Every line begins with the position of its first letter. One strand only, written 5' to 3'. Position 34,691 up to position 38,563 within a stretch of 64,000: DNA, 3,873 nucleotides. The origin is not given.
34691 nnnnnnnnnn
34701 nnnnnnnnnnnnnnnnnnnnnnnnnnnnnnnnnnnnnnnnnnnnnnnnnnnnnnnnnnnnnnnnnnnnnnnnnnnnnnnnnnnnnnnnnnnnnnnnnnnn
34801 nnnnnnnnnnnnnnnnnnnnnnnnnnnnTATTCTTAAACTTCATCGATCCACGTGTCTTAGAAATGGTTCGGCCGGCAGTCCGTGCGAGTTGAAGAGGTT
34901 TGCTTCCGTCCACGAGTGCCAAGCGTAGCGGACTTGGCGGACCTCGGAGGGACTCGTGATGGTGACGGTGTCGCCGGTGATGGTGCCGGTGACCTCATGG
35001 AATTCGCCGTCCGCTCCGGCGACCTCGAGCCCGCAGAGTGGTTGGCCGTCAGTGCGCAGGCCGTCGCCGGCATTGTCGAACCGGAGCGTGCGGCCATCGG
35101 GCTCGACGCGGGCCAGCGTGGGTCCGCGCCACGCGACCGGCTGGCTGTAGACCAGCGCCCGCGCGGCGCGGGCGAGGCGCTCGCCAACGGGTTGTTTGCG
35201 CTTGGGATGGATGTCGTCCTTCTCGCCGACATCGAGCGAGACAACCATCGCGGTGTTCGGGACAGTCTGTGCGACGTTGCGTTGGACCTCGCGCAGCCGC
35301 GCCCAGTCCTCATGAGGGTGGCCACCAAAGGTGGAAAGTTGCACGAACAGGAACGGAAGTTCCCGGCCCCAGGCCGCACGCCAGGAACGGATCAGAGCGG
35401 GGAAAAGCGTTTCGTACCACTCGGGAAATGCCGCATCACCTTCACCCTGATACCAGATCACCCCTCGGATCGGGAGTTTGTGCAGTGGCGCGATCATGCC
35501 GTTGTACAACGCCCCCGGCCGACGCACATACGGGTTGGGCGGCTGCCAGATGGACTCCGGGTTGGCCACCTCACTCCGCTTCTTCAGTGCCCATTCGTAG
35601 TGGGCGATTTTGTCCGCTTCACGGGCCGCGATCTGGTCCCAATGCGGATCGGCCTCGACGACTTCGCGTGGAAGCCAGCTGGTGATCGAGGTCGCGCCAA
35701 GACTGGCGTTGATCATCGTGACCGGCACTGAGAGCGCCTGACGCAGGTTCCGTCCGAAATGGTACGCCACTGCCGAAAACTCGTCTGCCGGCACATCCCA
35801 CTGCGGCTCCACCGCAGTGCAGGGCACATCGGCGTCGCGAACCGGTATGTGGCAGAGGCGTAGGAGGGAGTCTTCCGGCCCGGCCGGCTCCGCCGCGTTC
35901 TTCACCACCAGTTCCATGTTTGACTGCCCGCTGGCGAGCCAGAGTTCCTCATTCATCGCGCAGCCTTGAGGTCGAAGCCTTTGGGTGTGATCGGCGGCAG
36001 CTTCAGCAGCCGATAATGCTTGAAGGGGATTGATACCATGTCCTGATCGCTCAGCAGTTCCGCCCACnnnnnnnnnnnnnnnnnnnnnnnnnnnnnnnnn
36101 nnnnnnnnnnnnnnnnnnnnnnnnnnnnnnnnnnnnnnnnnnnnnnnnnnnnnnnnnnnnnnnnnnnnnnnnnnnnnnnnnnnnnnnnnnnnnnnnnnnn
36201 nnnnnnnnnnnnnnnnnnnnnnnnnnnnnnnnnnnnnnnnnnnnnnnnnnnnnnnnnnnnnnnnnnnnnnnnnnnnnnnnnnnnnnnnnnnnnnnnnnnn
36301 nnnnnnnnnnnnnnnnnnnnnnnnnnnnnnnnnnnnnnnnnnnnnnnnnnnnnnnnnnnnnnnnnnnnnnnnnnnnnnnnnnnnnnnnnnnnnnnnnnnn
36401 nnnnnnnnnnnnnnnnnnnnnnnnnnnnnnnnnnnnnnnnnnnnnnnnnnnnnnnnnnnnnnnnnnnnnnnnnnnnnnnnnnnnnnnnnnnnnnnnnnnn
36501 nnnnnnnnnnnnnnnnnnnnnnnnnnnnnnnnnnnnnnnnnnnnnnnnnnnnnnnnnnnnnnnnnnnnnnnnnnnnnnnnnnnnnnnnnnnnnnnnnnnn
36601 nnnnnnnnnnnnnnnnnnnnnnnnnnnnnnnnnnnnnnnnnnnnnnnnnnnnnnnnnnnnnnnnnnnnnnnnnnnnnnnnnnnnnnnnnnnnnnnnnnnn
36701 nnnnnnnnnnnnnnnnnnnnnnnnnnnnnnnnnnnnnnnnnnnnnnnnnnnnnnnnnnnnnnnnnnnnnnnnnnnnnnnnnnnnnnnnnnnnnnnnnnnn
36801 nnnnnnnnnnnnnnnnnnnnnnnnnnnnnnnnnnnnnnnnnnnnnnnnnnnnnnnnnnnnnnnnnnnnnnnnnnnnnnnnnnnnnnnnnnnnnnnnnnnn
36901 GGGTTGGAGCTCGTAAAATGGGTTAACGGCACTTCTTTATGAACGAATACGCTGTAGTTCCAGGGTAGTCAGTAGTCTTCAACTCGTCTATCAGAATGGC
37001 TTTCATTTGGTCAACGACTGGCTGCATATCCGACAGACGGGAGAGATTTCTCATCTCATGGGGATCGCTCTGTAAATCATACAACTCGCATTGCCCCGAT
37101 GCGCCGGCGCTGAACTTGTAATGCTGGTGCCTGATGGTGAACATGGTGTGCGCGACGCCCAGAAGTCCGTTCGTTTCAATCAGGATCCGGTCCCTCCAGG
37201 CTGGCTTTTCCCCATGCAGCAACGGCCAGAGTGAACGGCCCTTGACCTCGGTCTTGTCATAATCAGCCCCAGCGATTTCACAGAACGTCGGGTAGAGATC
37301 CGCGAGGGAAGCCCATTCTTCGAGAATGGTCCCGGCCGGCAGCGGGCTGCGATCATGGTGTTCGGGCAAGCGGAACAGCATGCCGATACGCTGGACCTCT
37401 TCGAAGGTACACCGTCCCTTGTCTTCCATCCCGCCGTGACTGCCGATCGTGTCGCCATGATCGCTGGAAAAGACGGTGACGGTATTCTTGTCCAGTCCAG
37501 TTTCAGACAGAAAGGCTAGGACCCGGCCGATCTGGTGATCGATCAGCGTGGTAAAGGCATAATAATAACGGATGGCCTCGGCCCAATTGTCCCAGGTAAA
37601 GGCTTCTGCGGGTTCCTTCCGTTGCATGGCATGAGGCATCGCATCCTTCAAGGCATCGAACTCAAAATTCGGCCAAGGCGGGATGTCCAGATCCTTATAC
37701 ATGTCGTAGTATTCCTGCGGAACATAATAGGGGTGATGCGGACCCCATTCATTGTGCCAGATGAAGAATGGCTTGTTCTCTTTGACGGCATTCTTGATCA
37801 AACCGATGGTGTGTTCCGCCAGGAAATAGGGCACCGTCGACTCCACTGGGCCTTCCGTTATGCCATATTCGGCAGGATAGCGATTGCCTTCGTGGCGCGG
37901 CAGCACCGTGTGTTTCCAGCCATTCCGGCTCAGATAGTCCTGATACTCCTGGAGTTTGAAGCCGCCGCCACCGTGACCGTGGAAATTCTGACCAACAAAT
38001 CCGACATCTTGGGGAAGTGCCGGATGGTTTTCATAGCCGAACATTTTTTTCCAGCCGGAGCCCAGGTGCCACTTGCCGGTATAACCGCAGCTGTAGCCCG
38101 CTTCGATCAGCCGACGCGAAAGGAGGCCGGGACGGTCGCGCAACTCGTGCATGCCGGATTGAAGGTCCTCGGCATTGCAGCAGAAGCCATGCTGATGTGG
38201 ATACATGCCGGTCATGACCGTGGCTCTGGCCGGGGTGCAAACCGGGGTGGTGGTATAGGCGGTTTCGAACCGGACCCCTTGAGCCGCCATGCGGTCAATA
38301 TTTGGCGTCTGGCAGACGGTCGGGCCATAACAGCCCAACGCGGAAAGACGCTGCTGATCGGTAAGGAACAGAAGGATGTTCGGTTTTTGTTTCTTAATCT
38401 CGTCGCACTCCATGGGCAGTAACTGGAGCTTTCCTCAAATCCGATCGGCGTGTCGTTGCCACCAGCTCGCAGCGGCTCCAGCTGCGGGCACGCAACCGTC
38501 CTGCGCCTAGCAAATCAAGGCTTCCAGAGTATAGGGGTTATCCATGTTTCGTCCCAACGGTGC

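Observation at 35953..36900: Unrecognised conserved protein family, present twice and embedded in the sulfatase/esterase array: candidate new carbohydrate-active enzyme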

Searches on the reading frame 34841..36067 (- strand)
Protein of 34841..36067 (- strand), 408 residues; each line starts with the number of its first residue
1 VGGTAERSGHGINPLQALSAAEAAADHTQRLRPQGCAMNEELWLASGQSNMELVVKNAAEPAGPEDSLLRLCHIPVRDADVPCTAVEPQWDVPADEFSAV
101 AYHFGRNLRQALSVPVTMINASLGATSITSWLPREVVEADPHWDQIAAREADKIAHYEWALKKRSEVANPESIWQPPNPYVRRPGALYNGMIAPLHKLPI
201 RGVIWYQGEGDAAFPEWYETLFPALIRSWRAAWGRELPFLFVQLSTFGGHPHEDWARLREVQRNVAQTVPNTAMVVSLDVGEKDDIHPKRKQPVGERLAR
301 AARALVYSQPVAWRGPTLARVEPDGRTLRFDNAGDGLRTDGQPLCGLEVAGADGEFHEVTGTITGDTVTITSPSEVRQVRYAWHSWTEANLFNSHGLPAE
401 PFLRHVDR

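Call 11: search_protein_families(library=pfam, proteins=[window:34841-36067:-], max_evalue=0.001)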
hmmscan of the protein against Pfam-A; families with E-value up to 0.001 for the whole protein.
window:34841-36067:- (408 aa): 1 family
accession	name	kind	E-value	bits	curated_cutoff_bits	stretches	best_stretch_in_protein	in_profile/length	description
PF03629.24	SASA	-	8.4e-19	68.5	24.8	1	40-302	2-224/226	Carbohydrate esterase, sialic acid-specific acetylesterase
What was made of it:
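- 34841..35956 (-): SASA/CE20-like O-acetylesterase (371 aa from the ATG at 35956). It is translationally coupled to paralog 1 by an ATGA overlap. It is a short form that lacks the inserted ancillary domain. Pfam SASA E 8e-19 (call 11).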

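Call 73: search_solved_structures(query=window:34841-35956:-, max_evalue=0.00001)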
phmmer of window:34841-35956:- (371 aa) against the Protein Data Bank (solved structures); distinct sequences matched with E-value up to 0.00001: 7.
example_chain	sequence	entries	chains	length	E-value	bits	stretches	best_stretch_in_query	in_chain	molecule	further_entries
9h4u_A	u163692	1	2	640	7.5e-59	202.9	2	143-366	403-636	Carbohydrate esterase FI8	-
9ega_A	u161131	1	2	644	7.3e-55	189.8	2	145-366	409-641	Sialate O-acetylesterase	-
7kmm_A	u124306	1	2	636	5.1e-52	180.4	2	146-366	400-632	Sialic acid-specific 9-O-acetylesterase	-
8f9o_A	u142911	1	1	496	9.7e-28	100.5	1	148-286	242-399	Sialic acid acetylesterase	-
8f9p_A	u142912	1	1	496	2.6e-27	99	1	148-286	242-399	Sialic acid acetylesterase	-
8f9q_A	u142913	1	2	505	7.1e-26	94.3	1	148-369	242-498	Sialic acid acetylesterase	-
8f9r_A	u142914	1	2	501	1.7e-24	89.8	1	145-368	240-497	Sialic acid acetylesterase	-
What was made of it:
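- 34841..35956 (-): Best PDB relatives are the CE20 esterases 9h4u and 7kmm (call 73).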

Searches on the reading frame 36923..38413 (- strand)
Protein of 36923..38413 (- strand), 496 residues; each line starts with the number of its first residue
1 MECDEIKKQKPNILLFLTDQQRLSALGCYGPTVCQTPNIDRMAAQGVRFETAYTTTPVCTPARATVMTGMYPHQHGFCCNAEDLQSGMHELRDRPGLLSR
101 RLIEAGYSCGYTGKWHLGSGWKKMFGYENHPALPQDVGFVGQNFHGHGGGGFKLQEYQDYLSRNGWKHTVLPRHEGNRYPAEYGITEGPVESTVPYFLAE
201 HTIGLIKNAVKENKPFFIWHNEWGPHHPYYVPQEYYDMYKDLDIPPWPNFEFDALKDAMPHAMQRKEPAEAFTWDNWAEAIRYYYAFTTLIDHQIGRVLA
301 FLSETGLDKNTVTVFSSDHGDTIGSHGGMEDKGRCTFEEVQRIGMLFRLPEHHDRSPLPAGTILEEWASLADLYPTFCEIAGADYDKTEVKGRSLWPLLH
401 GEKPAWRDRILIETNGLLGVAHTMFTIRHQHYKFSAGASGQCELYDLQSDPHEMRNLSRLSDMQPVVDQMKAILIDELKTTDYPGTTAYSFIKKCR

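Call 11: search_protein_families(library=pfam, proteins=[window:36923-38413:-], max_evalue=0.001)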
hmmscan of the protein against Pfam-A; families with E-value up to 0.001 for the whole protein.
window:36923-38413:- (496 aa): 3 families
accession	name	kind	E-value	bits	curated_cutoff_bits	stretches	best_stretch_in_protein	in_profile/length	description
PF00884.28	Sulfatase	-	2.3e-41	142.5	25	1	11-382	1-300/301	Sulfatase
PF16347.10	SGSH_C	-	1.6e-14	54.8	29.3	1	330-476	6-150/154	N-sulphoglucosamine sulphohydrolase, C-terminal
PF01663.27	Phosphodiest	-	6.8e-11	42.8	23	1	15-79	3-64/342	Type I phosphodiesterase / nucleotide pyrophosphatase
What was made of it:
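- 36923..38413 (-): S1 sulfatase 22 nt upstream of paralog 1. Its domain starts at residue 11, so there is no signal peptide. Pfam Sulfatase E 2e-41 (call 11).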

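Call 72: search_solved_structures(query=window:36923-38413:-, max_evalue=1e-10)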
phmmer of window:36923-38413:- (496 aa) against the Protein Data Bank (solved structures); distinct sequences matched with E-value up to 1e-10: 79 (the best 60 are shown).
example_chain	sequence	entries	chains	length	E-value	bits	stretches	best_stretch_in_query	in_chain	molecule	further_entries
7oz8_AAA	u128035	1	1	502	5e-44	154.1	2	195-478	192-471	Choline-sulfatase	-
6pt4_B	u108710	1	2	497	3e-42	148.2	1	9-490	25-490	exo-2S-iota carrageenan S1 sulfatase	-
4upi_A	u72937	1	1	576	1.7e-41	145.8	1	9-461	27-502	SULFATASE FAMILY PROTEIN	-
6ptk_A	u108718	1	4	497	3.9e-41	144.5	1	9-490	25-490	exo-2S-iota carrageenan S1 sulfatase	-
6pt6_B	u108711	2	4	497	5.4e-41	144.1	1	9-490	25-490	exo-2S-iota carrageenan S1 sulfatase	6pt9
5g2v_A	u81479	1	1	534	6.7e-40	140.5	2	8-119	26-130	N-ACETYLGLUCOSAMINE-6-SULFATASE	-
2qzu_A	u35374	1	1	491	7.2e-40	140.4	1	7-458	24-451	Putative sulfatase yidJ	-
9ihk_D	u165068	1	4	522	6.9e-36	127.2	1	8-485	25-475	Sulfatase_S1_30A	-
7p24_AAA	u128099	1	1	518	2.7e-35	125.3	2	247-473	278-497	Mucin-desulfating sulfatase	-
4upl_A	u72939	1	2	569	2.9e-35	125.2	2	11-120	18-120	SULFATASE FAMILY PROTEIN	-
7stt_A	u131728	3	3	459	8.8e-35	123.6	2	9-125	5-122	N-acetylgalactosamine-6-sulfatase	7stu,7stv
9koq_A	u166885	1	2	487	4.3e-33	118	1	6-480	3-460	Sulfatase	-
6bia_A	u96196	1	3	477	7.9e-33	117.1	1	7-240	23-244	Sulfatase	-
9s8y_A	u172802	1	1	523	1.3e-31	113.2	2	257-480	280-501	Sulfatase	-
7ebp_A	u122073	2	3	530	3.1e-31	111.9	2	8-120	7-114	Sulfatase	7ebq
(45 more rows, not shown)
